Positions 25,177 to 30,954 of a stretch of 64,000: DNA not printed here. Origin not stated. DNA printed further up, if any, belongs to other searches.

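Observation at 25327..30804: Architecture of the giant protein: about 1250-aa unassigned N-region, one AAA+ module, about 350-aa unassigned C-region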

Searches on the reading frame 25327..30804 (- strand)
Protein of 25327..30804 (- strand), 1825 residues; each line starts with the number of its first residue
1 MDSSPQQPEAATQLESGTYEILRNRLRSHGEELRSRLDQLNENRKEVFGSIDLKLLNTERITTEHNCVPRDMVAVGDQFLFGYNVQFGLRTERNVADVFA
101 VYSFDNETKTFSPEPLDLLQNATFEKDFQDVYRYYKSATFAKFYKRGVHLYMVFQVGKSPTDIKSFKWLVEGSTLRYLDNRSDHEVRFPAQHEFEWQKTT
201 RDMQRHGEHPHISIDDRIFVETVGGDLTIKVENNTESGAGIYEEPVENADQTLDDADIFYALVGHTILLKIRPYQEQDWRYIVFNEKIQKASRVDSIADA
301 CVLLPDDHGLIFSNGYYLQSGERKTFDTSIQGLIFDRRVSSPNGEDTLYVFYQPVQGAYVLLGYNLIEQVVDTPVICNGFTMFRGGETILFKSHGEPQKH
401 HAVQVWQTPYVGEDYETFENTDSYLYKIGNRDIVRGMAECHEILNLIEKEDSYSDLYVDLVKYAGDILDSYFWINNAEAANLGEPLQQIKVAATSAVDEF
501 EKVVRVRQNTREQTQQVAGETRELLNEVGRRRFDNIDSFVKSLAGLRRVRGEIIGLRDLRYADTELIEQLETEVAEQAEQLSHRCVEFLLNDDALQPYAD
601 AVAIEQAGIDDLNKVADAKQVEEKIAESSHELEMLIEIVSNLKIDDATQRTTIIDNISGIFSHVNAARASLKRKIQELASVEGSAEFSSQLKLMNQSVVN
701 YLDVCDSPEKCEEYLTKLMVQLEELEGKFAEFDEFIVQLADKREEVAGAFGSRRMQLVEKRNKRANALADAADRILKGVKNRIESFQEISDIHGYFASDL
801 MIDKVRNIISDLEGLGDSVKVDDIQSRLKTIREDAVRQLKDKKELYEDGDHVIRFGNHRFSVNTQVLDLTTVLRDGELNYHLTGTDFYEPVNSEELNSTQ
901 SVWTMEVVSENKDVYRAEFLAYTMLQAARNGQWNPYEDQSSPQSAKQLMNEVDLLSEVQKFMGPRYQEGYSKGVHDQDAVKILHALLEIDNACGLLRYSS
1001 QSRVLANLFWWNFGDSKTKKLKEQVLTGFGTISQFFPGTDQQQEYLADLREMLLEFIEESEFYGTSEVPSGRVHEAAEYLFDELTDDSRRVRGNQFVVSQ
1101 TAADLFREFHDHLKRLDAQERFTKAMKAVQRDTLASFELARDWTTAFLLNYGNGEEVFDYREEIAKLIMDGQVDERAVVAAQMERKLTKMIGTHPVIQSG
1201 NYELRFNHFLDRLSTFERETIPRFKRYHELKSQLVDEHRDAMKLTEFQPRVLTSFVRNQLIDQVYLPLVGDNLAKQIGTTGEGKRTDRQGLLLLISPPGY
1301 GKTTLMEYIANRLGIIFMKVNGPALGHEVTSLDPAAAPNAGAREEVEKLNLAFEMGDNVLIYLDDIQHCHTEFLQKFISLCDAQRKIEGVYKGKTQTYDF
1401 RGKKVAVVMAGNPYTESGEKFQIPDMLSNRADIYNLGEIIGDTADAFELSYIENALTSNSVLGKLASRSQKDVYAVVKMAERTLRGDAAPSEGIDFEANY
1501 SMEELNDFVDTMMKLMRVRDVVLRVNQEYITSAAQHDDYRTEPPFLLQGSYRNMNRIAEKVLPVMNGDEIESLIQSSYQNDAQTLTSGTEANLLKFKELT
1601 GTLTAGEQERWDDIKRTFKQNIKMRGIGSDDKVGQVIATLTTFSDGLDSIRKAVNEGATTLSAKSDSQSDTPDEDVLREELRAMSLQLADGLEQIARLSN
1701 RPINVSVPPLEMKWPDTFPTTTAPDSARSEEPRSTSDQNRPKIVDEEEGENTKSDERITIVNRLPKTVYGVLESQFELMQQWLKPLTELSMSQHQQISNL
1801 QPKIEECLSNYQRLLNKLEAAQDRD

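Call 6: search_protein_families(library=pfam, proteins=[window:25327-30804:-], max_evalue=0.1)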
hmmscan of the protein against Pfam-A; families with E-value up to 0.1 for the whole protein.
window:25327-30804:- (1825 aa): 8 families
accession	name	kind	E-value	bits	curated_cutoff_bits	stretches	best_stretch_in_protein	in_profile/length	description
PF12458.13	DUF3686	-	2.5e-194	646.4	25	1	32-472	1-448/448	ATPase involved in DNA repair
PF25472.1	DUF7902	-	5.5e-28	97.4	26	1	593-677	1-85/85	Domain of unknown function (DUF7902)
PF00004.35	AAA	-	1.6e-07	32.2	21.2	1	1292-1372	1-72/131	ATPase family associated with various cellular activities (AAA)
PF13401.12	AAA_22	-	4.2e-06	27.5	27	1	1287-1383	3-110/130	AAA domain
PF07728.20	AAA_5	-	2.8e-05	24.6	22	1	1292-1417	2-127/139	AAA domain (dynein-related subfamily)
PF05496.18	RuvB_N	-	0.00042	20.5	27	1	1283-1327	27-71/159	Holliday junction DNA helicase RuvB P-loop domain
PF03215.21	Rad17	-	0.035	14.5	23.8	0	1288-1319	45-75/186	Rad17 P-loop domain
PF25199.1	nSTAND_NTPase5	-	0.038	14.3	34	0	1282-1384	34-122/145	Novel STAND NTPase 5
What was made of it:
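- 25327..30804 (-): Whole ORF, 1825 aa. It belongs to the DUF3686-DUF7902-AAA+ family, which NCBI names 'DNA repair ATPase'. Pfam (call 6).
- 29389..30711 (-): Pfam DUF3686 (PF12458), residues 32-472. E 2.5e-194, 646 bits, profile positions 1-448 of 448 (call 6).
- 26485..27030 (-): AAA+ large (alpha-beta-alpha) lobe, residues 1259-1440. Walker A is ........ 1296-1303 (nt 26896-26919). Walker B is LIYLDD, ending in D1364-D1365 (nt 26710-26730). The pre-sensor-1 beta-hairpin is 1386-1399 (nt 26608-26649). Sensor-1 is N1412. The candidate Arg finger is R1430. Pfam AAA, AAA_22 and AAA_5 (call 6).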

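Call 7: search_protein_families(library=ncbifam, proteins=[window:25327-30804:-], max_evalue=0.1)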
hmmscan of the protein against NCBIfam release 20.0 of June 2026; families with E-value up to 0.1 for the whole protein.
window:25327-30804:- (1825 aa): 4 families
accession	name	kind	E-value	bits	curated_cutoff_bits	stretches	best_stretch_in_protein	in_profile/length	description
NF000868.0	PRK00080.1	equivalog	0.00017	20.6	282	1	1283-1327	45-89/330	Holliday junction branch migration DNA helicase RuvB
TIGR00635.1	ruvB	equivalog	0.00076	18.6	299.05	1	1284-1326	25-67/305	Holliday junction branch migration DNA helicase RuvB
TIGR01243.1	CDC48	subfamily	0.0035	15.7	802.65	1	1289-1325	213-248/733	CDC48 family AAA ATPase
NF033453.1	BREX_3_BrxF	hypoth_equivalog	0.073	12.8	50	0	1288-1322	15-49/149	BREX-3 system P-loop-containing protein BrxF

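Call 9: search_solved_structures(query=window:25327-30804:-, max_evalue=1, show_alignments=2)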
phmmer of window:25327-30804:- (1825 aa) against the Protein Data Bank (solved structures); distinct sequences matched with E-value up to 1: 92 (the best 60 are shown).
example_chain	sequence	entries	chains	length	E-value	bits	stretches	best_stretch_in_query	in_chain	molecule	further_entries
7wub_D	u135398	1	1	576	0.00013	22.6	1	1263-1331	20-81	Transitional endoplasmic reticulum ATPase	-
7wub_C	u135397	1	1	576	0.00013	22.6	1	1263-1331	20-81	Transitional endoplasmic reticulum ATPase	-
6chs_H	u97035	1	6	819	0.00014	22.5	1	1260-1332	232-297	Putative cell division control protein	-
7lmy_A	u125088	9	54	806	0.00015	22.5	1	1260-1331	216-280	Transitional endoplasmic reticulum ATPase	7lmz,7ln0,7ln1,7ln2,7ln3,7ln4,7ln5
6mck_A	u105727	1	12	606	0.00015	22.4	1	1263-1331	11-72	Transitional endoplasmic reticulum ATPase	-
7rlb_A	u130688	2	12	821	0.00016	22.4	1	1260-1331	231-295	Transitional endoplasmic reticulum ATPase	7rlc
7rlj_A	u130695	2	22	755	0.00025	21.7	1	1263-1331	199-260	Transitional endoplasmic reticulum ATPase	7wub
8yka_A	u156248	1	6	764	0.00026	21.7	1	1263-1331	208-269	Transitional endoplasmic reticulum ATPase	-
5vc7_A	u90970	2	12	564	0.00028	21.6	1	1267-1325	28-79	VCP-like ATPase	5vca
7y4w_A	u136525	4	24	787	0.00028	21.5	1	1263-1331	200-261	Transitional endoplasmic reticulum ATPase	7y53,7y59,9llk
5c18_A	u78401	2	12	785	0.00028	21.5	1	1263-1331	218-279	Transitional endoplasmic reticulum ATPase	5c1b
7rlf_A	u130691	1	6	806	0.0003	21.5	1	1263-1331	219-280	Transitional endoplasmic reticulum ATPase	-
7rlh_A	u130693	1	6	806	0.0003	21.5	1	1263-1331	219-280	Transitional endoplasmic reticulum ATPase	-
10qq_A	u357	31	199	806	0.0003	21.5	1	1263-1331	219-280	Transitional endoplasmic reticulum ATPase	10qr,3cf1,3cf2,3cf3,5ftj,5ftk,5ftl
7mdm_B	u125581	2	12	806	0.0003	21.5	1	1263-1331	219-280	Transitional endoplasmic reticulum ATPase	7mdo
7swl_A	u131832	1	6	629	0.0022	18.6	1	1259-1325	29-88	Rix7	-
7t3i_A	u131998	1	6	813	0.0038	17.8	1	1259-1325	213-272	Rix7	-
6mat_A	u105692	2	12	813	0.0039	17.8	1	1259-1325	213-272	Rix7 mutant | Rix7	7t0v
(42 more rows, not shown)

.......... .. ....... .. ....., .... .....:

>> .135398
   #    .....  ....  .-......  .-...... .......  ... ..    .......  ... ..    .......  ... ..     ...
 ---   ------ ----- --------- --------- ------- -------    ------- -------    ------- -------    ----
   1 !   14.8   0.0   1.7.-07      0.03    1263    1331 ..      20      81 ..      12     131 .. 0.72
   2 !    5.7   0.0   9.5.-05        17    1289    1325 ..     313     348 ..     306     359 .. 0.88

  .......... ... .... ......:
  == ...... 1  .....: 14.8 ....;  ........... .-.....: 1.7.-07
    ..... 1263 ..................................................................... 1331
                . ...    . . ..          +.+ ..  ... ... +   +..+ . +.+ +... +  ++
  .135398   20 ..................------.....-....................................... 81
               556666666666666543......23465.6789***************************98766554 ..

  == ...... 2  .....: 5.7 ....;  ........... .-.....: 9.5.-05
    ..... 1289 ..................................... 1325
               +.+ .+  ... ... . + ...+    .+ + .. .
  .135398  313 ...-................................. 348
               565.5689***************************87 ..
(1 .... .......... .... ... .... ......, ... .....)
